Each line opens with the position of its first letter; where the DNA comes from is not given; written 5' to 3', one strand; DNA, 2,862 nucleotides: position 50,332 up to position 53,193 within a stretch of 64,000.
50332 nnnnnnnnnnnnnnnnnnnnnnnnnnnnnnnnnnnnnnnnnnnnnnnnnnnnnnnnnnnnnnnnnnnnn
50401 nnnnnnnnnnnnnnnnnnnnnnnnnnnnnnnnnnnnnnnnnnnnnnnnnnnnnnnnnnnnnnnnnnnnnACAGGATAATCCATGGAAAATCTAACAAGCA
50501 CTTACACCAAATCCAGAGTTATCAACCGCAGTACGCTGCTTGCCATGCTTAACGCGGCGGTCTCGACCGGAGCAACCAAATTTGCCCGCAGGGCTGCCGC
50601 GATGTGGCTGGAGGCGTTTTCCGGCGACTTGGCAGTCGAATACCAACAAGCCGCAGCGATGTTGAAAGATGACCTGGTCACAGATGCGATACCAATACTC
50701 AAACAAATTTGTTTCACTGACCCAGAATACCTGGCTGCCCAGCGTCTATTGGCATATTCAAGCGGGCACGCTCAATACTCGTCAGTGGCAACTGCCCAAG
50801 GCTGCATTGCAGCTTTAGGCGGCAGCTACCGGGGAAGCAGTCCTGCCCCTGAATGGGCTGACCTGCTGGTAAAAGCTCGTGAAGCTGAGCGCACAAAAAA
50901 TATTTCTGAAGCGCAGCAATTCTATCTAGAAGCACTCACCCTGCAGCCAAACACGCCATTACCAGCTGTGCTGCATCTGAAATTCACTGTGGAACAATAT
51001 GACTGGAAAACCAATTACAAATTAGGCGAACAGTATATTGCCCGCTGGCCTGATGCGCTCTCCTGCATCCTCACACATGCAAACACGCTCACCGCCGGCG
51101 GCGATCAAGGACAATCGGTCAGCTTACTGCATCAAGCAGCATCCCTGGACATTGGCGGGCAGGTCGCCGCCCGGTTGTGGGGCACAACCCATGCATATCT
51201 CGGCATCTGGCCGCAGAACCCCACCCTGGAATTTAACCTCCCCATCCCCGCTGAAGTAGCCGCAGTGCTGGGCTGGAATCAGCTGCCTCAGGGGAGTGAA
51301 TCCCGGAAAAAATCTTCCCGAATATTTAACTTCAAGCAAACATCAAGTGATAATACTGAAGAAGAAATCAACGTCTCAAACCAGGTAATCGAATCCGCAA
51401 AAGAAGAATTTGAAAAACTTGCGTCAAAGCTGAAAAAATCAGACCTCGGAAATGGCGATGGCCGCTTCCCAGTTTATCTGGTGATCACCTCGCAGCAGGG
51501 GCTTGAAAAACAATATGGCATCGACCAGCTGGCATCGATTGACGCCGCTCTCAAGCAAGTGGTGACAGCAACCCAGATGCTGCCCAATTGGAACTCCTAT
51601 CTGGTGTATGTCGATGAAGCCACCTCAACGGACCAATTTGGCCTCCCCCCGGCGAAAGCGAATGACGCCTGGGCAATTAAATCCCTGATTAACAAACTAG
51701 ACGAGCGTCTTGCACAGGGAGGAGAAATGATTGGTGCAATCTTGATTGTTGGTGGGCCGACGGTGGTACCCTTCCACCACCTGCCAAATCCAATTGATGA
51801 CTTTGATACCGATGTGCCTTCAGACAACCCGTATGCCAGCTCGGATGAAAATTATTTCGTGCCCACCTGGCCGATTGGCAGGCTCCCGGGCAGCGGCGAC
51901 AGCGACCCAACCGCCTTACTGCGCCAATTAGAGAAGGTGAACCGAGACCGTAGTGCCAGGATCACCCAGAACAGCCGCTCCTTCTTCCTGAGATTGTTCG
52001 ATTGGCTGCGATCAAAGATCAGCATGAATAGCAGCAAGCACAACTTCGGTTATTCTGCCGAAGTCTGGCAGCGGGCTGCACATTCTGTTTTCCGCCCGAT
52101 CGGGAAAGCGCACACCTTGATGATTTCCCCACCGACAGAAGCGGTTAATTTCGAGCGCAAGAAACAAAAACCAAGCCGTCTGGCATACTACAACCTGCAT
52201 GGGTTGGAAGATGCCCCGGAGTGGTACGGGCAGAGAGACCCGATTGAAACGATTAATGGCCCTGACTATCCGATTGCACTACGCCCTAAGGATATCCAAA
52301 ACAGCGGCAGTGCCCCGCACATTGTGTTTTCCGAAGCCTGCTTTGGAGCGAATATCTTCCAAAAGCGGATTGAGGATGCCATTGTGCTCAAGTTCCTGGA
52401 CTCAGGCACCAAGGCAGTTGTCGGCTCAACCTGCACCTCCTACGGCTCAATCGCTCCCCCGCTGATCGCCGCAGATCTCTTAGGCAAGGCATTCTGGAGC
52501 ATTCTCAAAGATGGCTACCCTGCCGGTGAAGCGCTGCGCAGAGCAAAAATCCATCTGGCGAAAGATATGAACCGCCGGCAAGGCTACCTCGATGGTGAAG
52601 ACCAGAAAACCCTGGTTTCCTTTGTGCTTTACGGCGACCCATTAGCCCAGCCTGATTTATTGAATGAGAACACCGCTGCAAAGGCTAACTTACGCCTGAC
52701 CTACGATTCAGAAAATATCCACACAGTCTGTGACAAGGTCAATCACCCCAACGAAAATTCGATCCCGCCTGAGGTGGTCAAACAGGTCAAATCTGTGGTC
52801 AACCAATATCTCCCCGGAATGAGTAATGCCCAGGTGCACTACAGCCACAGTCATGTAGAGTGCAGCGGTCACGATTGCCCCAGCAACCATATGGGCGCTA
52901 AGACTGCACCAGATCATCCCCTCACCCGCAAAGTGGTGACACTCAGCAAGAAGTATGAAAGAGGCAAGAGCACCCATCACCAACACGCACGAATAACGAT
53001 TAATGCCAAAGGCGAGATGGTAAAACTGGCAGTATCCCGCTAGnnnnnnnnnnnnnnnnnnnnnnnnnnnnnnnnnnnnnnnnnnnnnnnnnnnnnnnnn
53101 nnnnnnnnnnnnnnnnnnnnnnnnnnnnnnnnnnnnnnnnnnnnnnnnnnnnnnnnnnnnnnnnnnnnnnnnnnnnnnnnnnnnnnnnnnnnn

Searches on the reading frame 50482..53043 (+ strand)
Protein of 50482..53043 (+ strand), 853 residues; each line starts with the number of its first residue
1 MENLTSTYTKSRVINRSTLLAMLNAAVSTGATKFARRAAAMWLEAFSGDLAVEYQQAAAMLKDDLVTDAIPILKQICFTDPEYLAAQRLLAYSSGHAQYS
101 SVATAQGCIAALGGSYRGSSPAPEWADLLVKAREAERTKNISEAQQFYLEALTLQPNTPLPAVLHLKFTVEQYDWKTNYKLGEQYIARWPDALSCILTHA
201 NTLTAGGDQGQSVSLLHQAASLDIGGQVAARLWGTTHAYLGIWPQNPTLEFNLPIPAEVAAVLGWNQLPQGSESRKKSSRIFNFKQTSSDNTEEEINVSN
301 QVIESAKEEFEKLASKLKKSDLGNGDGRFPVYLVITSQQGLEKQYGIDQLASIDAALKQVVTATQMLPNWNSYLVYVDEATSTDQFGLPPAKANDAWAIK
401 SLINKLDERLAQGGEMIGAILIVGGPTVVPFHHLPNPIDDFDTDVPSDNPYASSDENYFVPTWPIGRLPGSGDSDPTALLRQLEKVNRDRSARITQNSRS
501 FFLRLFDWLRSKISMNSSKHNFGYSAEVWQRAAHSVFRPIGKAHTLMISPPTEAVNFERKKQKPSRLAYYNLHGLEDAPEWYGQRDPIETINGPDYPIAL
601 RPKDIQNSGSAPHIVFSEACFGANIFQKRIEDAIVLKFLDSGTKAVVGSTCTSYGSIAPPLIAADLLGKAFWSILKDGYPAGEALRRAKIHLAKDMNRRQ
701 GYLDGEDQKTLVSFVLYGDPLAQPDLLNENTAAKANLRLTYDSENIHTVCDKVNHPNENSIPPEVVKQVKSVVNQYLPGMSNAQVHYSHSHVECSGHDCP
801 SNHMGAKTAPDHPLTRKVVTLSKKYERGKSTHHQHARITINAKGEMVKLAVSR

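Call 7: search_protein_families(library=pfam, proteins=[window:50482-53043:+], max_evalue=0.01)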
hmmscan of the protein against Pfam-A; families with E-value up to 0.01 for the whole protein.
window:50482-53043:+ (853 aa): 0 families

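Call 14: find_homologous_proteins(query=window:50482-53043:+, max_evalue=0.00001)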
Query window:50482-53043:+ (853 aa): 1099 proteins with E <= 0.00001 among 8000 candidates; the best 120 are listed.
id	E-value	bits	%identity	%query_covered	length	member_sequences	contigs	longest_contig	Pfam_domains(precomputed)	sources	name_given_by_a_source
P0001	0.0e+0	1962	100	100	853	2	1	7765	PF01364.25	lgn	-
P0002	0.0e+0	1644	82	100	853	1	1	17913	PF01364.25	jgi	jgi:tetratricopeptide (TPR) repeat protein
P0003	0.0e+0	1417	71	99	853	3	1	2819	PF01364.25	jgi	jgi:tetratricopeptide (TPR) repeat protein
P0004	0.0e+0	1383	71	98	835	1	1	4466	PF01364.25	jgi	jgi:hypothetical protein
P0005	0.0e+0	1348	67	100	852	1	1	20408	PF01364.25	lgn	-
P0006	0.0e+0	1049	55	99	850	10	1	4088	PF13428.13,PF01364.25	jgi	jgi:tetratricopeptide (TPR) repeat protein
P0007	0.0e+0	1048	55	99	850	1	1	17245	PF13428.13,PF01364.25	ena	-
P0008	0.0e+0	1038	54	99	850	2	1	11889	PF13428.13,PF01364.25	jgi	-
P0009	0.0e+0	1033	55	99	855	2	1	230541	PF13428.13,PF01364.25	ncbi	-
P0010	0.0e+0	1032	55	99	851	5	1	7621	PF13428.13,PF01364.25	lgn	-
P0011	0.0e+0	1023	53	99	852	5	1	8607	PF13428.13,PF01364.25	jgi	-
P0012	0.0e+0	1020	54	98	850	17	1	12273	PF13428.13,PF01364.25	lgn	-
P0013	0.0e+0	1019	54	100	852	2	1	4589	PF14559.13,PF01364.25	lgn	-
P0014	0.0e+0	1018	54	99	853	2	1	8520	PF13428.13,PF01364.25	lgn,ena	-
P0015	0.0e+0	1015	54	98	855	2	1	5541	PF14559.13,PF13428.13,PF01364.25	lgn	-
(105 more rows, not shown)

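Call 18: find_related_loci(query=A1, collection=genome_contigs, flank=10000)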
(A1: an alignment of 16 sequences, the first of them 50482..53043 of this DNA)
Query A1 (853 aa) in genome_contigs; peptide patterns used: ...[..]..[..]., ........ (x = any residue, [..] = any of these).
599 stretches matched a pattern (row limit reached: there are more); 560 encode a relative of the query (tblastn E <= 1e-3); the best 80 are kept; 80 distinct loci.
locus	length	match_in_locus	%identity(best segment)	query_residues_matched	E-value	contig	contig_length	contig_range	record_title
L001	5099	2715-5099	56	11-807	0e+0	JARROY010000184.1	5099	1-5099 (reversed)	MAG: Anaerolineales bacterium isolate Spart_162_MAG scaffold_3574, whole genome shotgun sequence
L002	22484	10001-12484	51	14-853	0e+0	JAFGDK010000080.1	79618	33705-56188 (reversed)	MAG: Anaerolineales bacterium isolate Zod_Metabat.1173 k87_6661694, whole genome shotgun sequence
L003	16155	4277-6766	50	14-853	0e+0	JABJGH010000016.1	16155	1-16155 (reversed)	MAG: Chloroflexi bacterium isolate SI074_bin144 k141_1920041, whole genome shotgun sequence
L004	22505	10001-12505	48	14-853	0e+0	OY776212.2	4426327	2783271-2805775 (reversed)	MAG: Anaerolineales bacterium isolate db28be52-e32f-4f71-9c49-3cbd2ddbe7d1 genome assembly, chromosome: 1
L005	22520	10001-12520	47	14-853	0e+0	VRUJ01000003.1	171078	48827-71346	MAG: Chloroflexota bacterium isolate MohnsGC08_bin188 NODE_3_length_171078_cov_58.414705, whole genome shotgun sequence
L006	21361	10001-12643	46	1-853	0e+0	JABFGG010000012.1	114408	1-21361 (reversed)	MAG: Chloroflexota bacterium isolate CFX15 c_000000000012, whole genome shotgun sequence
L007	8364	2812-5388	46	6-853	0e+0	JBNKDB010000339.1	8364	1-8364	MAG: Anaerolineales bacterium isolate F1F2.bin.10.orig k141_2365904, whole genome shotgun sequence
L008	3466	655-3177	45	1-853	0e+0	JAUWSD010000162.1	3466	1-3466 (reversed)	MAG: Chloroflexota bacterium isolate CSMAG_2545 CSMAG_2545_k127_894438_length_3466_cov_135.0000, whole genome shotgun se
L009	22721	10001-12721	44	2-853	0e+0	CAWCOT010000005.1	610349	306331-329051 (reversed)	MAG: uncultured Chloroflexia bacterium isolate MFD04944.bin.2.105 genome assembly, contig: contig_47678, whole genome sh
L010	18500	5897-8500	45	3-853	0e+0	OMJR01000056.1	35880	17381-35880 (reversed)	Anaerolineaceae bacterium isolate AM_2104 genome assembly, contig: k99_200331, whole genome shotgun sequence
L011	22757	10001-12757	43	3-853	0e+0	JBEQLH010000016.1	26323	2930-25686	MAG: Anaerolineales bacterium isolate Y22TTR21b10o NODE_107_length_26323_cov_7.547929, whole genome shotgun sequence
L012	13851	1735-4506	43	14-853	0e+0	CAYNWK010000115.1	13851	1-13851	MAG TPA_asm: uncultured Anaerolineaceae bacterium isolate SRP214966_co2_130 genome assembly, contig: NODE_7170_length_13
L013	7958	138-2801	42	2-853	0e+0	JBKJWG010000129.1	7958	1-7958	MAG: Anaerolineales bacterium isolate swi_bin.130 k127_13977450, whole genome shotgun sequence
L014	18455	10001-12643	45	3-853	0e+0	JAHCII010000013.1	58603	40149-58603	MAG: Anaerolineales bacterium isolate TGS_CHL2 CHL2_13, whole genome shotgun sequence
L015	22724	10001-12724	43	13-853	0e+0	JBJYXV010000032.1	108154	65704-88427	MAG: Anaerolineales bacterium isolate S5_7_050615r2r1_1 S5_7_050615r2r1_1_000000000032, whole genome shotgun sequence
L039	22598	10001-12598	39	12-853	0e+0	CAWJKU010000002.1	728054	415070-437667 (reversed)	MAG: uncultured Chloroflexia bacterium isolate MFD05942.bin.2.42 genome assembly, contig: contig_37714, whole genome sho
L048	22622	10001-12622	39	1-853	0e+0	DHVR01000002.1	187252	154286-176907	MAG TPA_asm: Leptolinea sp. UBA5203 UBA5203_contig_5015, whole genome shotgun sequence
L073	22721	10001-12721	41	13-853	0e+0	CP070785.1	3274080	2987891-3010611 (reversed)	MAG: Chloroflexota bacterium isolate bin156 chromosome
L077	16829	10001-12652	40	13-853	0e+0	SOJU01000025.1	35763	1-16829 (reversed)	MAG: Anaerolineales bacterium isolate E44_bin32 NODE_281_length_35763_cov_14.108603, whole genome shotgun sequence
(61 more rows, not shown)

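Call 28: search_protein_families(library=pfam, proteins=[L077:12-1292:+, L077:1303-3279:+, L077:3283-4458:+, L048:1159-3090:+, L048:3094-4266:+, L039:2970-4145:+], max_evalue=0.001)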
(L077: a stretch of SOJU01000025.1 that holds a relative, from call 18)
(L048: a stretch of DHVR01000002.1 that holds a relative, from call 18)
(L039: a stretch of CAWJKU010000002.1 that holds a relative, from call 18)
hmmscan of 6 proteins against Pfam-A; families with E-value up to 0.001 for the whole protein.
L077:12-1292:+ (426 aa): 2 families
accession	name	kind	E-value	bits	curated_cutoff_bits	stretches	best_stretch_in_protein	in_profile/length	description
PF04552.19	Sigma54_DBD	-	2.8e-34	118.6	22.8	1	275-415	4-156/160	Sigma-54, DNA binding domain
PF04963.19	Sigma54_CBD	-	5.5e-28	98.4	22.9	1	60-257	5-182/185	Sigma-54 factor, core binding domain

L077:1303-3279:+ (658 aa): 6 families
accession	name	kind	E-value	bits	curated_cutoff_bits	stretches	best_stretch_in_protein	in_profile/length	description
PF02518.31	HATPase_c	-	1.2e-29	103.4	26.4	1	544-651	2-109/111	Histidine kinase-, DNA gyrase B-, and HSP90-like ATPase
PF13426.13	PAS_9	-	2.2e-14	54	27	1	322-414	4-98/103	PAS domain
PF00989.32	PAS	-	4.1e-12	46.5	22.6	1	315-407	7-101/113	PAS fold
PF00512.31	HisKA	-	5.6e-09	36.4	26.9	1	437-497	3-62/66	His Kinase A (phospho-acceptor) domain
PF13188.13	PAS_8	-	1.1e-08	35.1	21.8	0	315-358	7-47/65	PAS domain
PF08448.16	PAS_4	-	1.1e-05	26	23.1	0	315-365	1-48/110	PAS fold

L077:3283-4458:+ (391 aa): 12 families
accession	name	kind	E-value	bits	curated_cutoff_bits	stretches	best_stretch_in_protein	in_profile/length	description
PF00158.32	Sigma54_activat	-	2.3e-69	232.8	20.2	1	142-307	2-167/168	Sigma-54 interaction domain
PF00072.30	Response_reg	-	4.8e-27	94.8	30.2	1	5-115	1-111/111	Response regulator receiver domain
PF25601.1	AAA_lid_14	-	4e-23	81.5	27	1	313-388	1-76/87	AAA+ ATPase lid domain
PF14532.12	Sigma54_activ_2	-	6.1e-22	78.8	25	1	142-312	1-138/138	Sigma-54 interaction domain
PF07728.20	AAA_5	-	2.9e-10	40.7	22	1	165-284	2-124/139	AAA domain (dynein-related subfamily)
PF01078.27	Mg_chelatase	-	2.4e-08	34.1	20.3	1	219-283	92-158/207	Magnesium chelatase, subunit ChlI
PF00004.35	AAA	-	4e-07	31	21.2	1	165-291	1-116/131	ATPase family associated with various cellular activities (AAA)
PF07724.20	AAA_2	-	8e-07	29.7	27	1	162-290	3-132/166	AAA domain (Cdc48 subfamily)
PF00493.29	MCM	-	7.5e-05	22.4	23.3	1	156-282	51-172/224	MCM P-loop domain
PF05673.19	DUF815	-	0.00011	21.9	23.8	0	136-183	25-74/249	Protein of unknown function (DUF815)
PF20030.5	bpMoxR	-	0.00039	20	27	0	234-286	98-148/205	MoxR domain in the MoxR-vWA-beta-propeller ternary systems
PF20720.3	nSTAND3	-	0.00097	19.3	27.2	0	150-182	5-37/155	Novel STAND NTPase 3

L048:1159-3090:+ (643 aa): 6 families
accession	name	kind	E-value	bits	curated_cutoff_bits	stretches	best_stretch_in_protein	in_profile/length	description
PF02518.31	HATPase_c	-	6.7e-24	84.9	26.4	1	531-640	2-110/111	Histidine kinase-, DNA gyrase B-, and HSP90-like ATPase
PF00512.31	HisKA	-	6.1e-10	39.4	26.9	1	424-485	3-63/66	His Kinase A (phospho-acceptor) domain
PF13426.13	PAS_9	-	2.6e-08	34.5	27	1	306-406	2-103/103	PAS domain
PF00989.32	PAS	-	4e-07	30.5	22.6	1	300-404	6-113/113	PAS fold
PF08448.16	PAS_4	-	1.4e-05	25.7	23.1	1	301-408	1-109/110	PAS fold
PF14501.12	HATPase_c_5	-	0.00033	20.9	22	0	534-637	5-101/102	GHKL domain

L048:3094-4266:+ (390 aa): 10 families
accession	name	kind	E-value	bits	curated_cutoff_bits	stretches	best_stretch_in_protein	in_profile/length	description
PF00158.32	Sigma54_activat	-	1e-67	227.5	20.2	1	142-307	2-167/168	Sigma-54 interaction domain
PF25601.1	AAA_lid_14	-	7.4e-28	96.6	27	1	313-387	1-75/87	AAA+ ATPase lid domain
PF00072.30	Response_reg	-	1e-25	90.5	30.2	1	5-114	1-110/111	Response regulator receiver domain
PF14532.12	Sigma54_activ_2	-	6.6e-20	72.2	25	1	142-312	1-138/138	Sigma-54 interaction domain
PF07728.20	AAA_5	-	1.4e-09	38.6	22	1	165-298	2-135/139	AAA domain (dynein-related subfamily)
PF07724.20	AAA_2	-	7.1e-07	29.8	27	1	163-294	4-136/166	AAA domain (Cdc48 subfamily)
PF00004.35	AAA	-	2.2e-05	25.3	21.2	1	165-287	1-113/131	ATPase family associated with various cellular activities (AAA)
PF00493.29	MCM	-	2.3e-05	24.1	23.3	1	160-297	55-187/224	MCM P-loop domain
PF01078.27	Mg_chelatase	-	4.5e-05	23.4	20.3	0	163-285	23-160/207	Magnesium chelatase, subunit ChlI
PF13191.12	AAA_16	-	0.00013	23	32.6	1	142-217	3-85/167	AAA ATPase domain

L039:2970-4145:+ (391 aa): 9 families
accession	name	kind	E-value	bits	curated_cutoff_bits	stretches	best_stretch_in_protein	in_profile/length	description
PF00158.32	Sigma54_activat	-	2.1e-68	229.7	20.2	1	142-307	2-167/168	Sigma-54 interaction domain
PF00072.30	Response_reg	-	1.1e-26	93.5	30.2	1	5-114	1-110/111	Response regulator receiver domain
PF25601.1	AAA_lid_14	-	7.6e-25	87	27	1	313-388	1-76/87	AAA+ ATPase lid domain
PF14532.12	Sigma54_activ_2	-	4e-21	76.1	25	1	143-312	2-138/138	Sigma-54 interaction domain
PF07728.20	AAA_5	-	3.2e-07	30.9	22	1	165-283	2-123/139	AAA domain (dynein-related subfamily)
PF07724.20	AAA_2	-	1.3e-06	29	27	1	163-291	4-133/166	AAA domain (Cdc48 subfamily)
PF01078.27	Mg_chelatase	-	1.1e-05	25.4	20.3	0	220-282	93-157/207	Magnesium chelatase, subunit ChlI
PF00493.29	MCM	-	7.7e-05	22.3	23.3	1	158-283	53-173/224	MCM P-loop domain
PF00004.35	AAA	-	0.00037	21.4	21.2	1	165-294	1-123/131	ATPase family associated with various cellular activities (AAA)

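Call 31: find_encoding_contigs(protein=P0002, flank=10000, max_places=3)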
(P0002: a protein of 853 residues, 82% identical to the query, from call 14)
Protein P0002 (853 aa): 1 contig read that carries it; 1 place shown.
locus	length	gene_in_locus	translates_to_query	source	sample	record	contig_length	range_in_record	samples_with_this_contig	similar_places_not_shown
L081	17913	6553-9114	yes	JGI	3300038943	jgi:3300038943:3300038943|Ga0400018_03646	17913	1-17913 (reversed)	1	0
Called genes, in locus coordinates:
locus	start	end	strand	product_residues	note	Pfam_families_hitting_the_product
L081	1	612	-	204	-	?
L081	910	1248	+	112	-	-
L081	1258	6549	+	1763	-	PF23914:TPR_CcmH_CycH (weak), PF05843:Suf (weak), PF13414:TPR_11 (weak), PF14559:TPR_19 (weak), PF23914:TPR_CcmH_CycH, PF13432:TPR_16, PF23914:TPR_CcmH_CycH (weak), PF13432:TPR_16 (weak), +22 more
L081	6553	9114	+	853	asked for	PF01364:Peptidase_C25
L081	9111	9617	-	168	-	PF00149:Metallophos, PF12850:Metallophos_2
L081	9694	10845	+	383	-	PF13180:PDZ_2 (weak), PF17820:PDZ_6, PF03572:Peptidase_S41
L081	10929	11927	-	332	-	PF20030:bpMoxR, PF07726:AAA_3, PF07728:AAA_5, PF17863:AAA_lid_2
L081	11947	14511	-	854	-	PF05762:VWA_CoxE (weak), PF00092:VWA, PF13519:VWA_2, PF13768:VWA_3, PF07090:GATase1_like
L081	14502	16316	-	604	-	PF07584:BatA, PF13519:VWA_2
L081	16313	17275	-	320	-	PF01882:DUF58, PF13519:VWA_2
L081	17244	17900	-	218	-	-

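Call 32: find_encoding_contigs(protein=P0005, flank=10000, max_places=3)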
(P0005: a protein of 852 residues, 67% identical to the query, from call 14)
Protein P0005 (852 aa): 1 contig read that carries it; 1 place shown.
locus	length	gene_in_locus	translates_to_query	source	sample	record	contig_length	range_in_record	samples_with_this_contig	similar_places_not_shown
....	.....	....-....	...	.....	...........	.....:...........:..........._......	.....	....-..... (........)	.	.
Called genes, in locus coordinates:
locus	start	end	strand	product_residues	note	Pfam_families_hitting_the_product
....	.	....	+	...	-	?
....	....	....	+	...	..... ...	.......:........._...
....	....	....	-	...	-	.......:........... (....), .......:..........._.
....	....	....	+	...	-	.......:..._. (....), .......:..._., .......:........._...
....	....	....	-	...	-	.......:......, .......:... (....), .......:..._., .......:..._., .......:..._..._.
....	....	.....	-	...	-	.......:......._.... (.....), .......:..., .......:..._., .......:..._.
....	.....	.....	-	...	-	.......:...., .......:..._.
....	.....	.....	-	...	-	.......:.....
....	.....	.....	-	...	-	-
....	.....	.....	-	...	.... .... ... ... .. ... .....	-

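Call 42: search_protein_families(library=pfam, proteins=[L073:202-1545:+, L073:1559-2737:+, L073:2750-3019:+, L073:2989-3267:+, L073:3277-4053:+, L073:4063-4392:+, L077:12720-14015:+], max_evalue=0.01)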
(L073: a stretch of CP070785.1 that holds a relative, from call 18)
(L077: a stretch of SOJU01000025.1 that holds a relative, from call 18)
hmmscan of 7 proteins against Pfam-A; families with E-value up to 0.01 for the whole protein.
L073:202-1545:+ (447 aa): 0 families

L073:1559-2737:+ (392 aa): 2 families
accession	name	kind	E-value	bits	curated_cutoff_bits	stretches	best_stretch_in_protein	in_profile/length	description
PF00091.31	Tubulin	-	3.5e-48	164.8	33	1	17-175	2-188/190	Tubulin/FtsZ family, GTPase domain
PF12327.13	FtsZ_C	-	6.2e-23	81.4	27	1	225-319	1-94/95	FtsZ family, C-terminal domain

L073:2750-3019:+ (89 aa): 0 families

L073:2989-3267:+ (92 aa): 0 families

L073:3277-4053:+ (258 aa): 0 families

L073:4063-4392:+ (109 aa): 0 families

L077:12720-14015:+ (431 aa): 0 families

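Call 44: find_homologous_proteins(query=L077:12-1292:+, max_evalue=1e-10)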
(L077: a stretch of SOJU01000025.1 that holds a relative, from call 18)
Query L077:12-1292:+ (426 aa): 4483 proteins with E <= 1e-10 among 8000 candidates; the best 120 are listed.
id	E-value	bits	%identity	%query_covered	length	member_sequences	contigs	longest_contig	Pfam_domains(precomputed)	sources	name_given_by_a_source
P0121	2.0e-281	951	100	100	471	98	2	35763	PF04963.20,PF00309.26,PF04552.20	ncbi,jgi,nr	ncbi:MAG: hypothetical protein E3J69_01210 [Anaerolineales bacterium]|nr:MAG: hypothetical protein E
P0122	2.9e-260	881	92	100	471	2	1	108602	PF04963.20,PF00309.26,PF13545.13,PF04552.20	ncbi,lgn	-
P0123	4.6e-255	864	90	100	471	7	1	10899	PF04963.20,PF00309.26,PF04552.20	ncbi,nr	ncbi:MAG: hypothetical protein MUO58_02135 [Anaerolineales bacterium]|nr:hypothetical protein [Anaer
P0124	1.8e-254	862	91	100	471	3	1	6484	PF04963.20,PF00309.26,PF04552.20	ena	-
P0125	1.7e-248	843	88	100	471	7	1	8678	PF04963.20,PF00309.26,PF04552.20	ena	-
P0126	1.0e-209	715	73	100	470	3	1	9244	PF04963.20,PF13384.13,PF00309.26,PF04552.20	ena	-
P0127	2.4e-208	710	74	100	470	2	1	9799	PF04963.20,PF13384.13,PF00309.26,PF04552.20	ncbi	-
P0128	1.5e-207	708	73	100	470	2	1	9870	PF04963.20,PF13384.13,PF00309.26,PF04552.20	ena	-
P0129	6.2e-206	702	73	100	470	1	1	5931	PF04963.20,PF13384.13,PF00309.26,PF04552.20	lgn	-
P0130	8.9e-206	702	72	100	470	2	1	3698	PF04963.20,PF04552.20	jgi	jgi:RNA polymerase sigma-54 factor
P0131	1.2e-204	698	72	100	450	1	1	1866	PF04963.20,PF04552.20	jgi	jgi:RNA polymerase sigma-54 factor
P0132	2.2e-204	697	72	100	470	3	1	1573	PF04963.20,PF00309.26,PF04552.20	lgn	-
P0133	2.8e-204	697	73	100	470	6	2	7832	PF04963.20,PF00309.26,PF04552.20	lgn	-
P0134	3.4e-204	697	73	100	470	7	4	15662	PF04963.20,PF04552.20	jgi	jgi:RNA polymerase sigma-54 factor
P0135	1.2e-203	695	72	100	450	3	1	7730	PF04963.20,PF04552.20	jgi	jgi:RNA polymerase sigma-54 factor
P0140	2.9e-195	667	71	100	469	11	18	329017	PF04963.20,PF00309.26,PF04552.20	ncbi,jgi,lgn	jgi:RNA polymerase sigma-54 factor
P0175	1.1e-170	586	60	100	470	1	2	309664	PF04963.20,PF00309.26,PF04552.20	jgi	jgi:RNA polymerase sigma-54 factor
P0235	4.7e-165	568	61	98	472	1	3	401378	PF04963.20,PF00309.26,PF04552.20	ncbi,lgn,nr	ncbi:MAG: hypothetical protein GTO18_02785 [Anaerolineales bacterium]|nr:hypothetical protein [Anaer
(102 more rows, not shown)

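Call 45: find_encoding_contigs(protein=P0235, flank=10000, max_places=2)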
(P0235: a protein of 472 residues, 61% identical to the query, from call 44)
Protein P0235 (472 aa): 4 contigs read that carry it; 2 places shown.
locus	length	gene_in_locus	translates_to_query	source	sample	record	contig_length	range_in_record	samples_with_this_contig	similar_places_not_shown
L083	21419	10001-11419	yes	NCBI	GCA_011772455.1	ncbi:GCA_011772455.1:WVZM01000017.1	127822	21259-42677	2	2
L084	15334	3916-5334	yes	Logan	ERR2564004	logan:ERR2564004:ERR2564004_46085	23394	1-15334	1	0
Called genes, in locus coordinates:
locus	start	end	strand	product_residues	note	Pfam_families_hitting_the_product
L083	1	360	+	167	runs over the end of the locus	PF00694:Aconitase_C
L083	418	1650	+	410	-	PF00083:Sugar_tr, PF07690:MFS_1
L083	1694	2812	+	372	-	PF00180:Iso_dh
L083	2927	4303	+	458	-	PF03972:MmgE_PrpD_N, PF19305:MmgE_PrpD_C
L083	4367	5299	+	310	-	-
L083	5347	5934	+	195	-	PF13646:HEAT_2 (faint)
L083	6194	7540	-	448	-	PF13167:GTP-bdg_N, PF16360:GTP-bdg_M, PF03193:RsgA_GTPase (faint), PF00350:Dynamin_N (faint), PF01926:MMR_HSR1, PF02421:FeoB_N, PF19275:HflX_C (faint)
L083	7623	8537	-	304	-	PF04389:Peptidase_M28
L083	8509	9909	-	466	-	PF01134:GIDA, PF01266:DAO (faint), PF13450:NAD_binding_8 (weak)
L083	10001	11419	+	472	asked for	PF00309:Sigma54_AID (weak), PF04963:Sigma54_CBD, PF04552:Sigma54_DBD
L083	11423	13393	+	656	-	PF13188:PAS_8 (faint), PF00989:PAS, PF08448:PAS_4, PF13426:PAS_9, PF00512:HisKA, PF02518:HATPase_c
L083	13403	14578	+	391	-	PF00072:Response_reg, PF00158:Sigma54_activat, PF01078:Mg_chelatase (faint), PF14532:Sigma54_activ_2, PF07724:AAA_2 (weak), PF07728:AAA_5, PF25601:AAA_lid_14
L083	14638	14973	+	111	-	-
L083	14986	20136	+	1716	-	PF14559:TPR_19 (weak), PF13428:TPR_14 (weak), PF13429:TPR_15, PF14559:TPR_19, PF23914:TPR_CcmH_CycH (weak), PF14559:TPR_19, PF23914:TPR_CcmH_CycH (weak), PF14559:TPR_19, +27 more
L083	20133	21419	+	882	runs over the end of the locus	PF13428:TPR_14 (faint), PF14559:TPR_19 (faint), PF01364:Peptidase_C25 (weak)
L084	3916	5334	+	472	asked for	PF00309:Sigma54_AID (weak), PF04963:Sigma54_CBD, PF04552:Sigma54_DBD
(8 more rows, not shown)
